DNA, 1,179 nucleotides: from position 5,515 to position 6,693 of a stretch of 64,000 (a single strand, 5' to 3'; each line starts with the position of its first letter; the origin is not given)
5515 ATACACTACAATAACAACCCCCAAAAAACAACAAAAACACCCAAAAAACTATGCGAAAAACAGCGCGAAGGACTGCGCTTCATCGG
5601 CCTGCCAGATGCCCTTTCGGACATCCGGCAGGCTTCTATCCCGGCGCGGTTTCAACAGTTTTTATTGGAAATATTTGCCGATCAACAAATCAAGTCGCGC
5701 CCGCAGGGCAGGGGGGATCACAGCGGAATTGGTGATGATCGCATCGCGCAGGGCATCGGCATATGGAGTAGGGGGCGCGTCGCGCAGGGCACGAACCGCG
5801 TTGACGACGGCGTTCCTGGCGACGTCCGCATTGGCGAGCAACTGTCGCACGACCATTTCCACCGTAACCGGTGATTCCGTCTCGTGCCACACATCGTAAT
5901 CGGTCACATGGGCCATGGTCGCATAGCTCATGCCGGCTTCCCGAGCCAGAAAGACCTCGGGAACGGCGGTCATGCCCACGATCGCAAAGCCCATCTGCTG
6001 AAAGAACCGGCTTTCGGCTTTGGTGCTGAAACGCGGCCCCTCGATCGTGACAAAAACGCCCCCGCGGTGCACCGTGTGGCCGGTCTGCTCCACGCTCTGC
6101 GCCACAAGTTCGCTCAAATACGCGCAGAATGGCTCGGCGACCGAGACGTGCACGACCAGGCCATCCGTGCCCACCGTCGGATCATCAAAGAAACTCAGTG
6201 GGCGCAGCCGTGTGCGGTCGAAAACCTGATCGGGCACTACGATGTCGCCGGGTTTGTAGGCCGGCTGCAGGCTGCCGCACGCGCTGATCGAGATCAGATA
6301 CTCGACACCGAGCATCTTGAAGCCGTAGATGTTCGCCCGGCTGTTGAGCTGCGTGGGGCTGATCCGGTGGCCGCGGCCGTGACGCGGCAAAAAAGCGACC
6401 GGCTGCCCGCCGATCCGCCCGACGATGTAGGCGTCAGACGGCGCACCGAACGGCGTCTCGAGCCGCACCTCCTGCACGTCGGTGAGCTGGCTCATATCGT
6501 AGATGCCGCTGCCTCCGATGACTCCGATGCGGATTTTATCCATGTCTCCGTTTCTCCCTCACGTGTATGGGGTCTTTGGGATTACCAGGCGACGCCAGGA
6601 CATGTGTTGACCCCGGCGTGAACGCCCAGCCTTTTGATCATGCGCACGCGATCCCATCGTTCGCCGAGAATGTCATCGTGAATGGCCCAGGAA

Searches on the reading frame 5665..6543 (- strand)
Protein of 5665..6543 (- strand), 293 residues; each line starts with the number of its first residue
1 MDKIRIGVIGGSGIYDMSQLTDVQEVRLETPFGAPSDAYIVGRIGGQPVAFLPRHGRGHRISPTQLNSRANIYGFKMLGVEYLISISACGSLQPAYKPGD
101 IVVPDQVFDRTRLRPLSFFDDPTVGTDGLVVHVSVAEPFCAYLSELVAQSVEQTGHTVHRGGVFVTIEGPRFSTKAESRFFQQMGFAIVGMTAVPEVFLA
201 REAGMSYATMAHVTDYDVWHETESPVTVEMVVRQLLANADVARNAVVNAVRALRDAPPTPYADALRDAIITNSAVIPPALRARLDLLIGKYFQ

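Call 18: find_encoding_contigs(protein=window:5665-6543:-, flank=3000, max_places=6)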
Protein window:5665-6543:- (293 aa): 6 contigs read that carry it; 3 places shown.
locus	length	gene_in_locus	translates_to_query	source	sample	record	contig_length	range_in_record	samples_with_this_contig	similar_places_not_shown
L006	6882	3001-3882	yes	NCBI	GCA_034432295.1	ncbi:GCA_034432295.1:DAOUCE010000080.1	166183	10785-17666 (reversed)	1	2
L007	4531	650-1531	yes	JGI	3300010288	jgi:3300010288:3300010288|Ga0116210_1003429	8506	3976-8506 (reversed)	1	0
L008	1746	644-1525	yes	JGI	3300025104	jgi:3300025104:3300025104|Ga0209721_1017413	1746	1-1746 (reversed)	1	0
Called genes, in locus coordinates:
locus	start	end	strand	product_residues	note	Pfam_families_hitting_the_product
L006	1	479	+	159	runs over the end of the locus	PF01668:SmpB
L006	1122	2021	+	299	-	PF00459:Inositol_P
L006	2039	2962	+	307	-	-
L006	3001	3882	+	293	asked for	PF01048:PNP_UDP_1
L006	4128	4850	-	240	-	PF13462:Thioredoxin_4, PF13098:Thioredoxin_2 (weak), PF01323:DSBA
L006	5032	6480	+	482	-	PF04932:Wzy_C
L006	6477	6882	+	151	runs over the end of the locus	PF04138:GtrA_DPMS_TM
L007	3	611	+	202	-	?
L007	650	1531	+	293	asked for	PF01048:PNP_UDP_1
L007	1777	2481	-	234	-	PF13462:Thioredoxin_4, PF13098:Thioredoxin_2 (weak), PF01323:DSBA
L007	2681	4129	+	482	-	PF04932:Wzy_C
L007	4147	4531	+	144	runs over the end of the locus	PF04138:GtrA_DPMS_TM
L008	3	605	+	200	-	?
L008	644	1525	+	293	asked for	PF01048:PNP_UDP_1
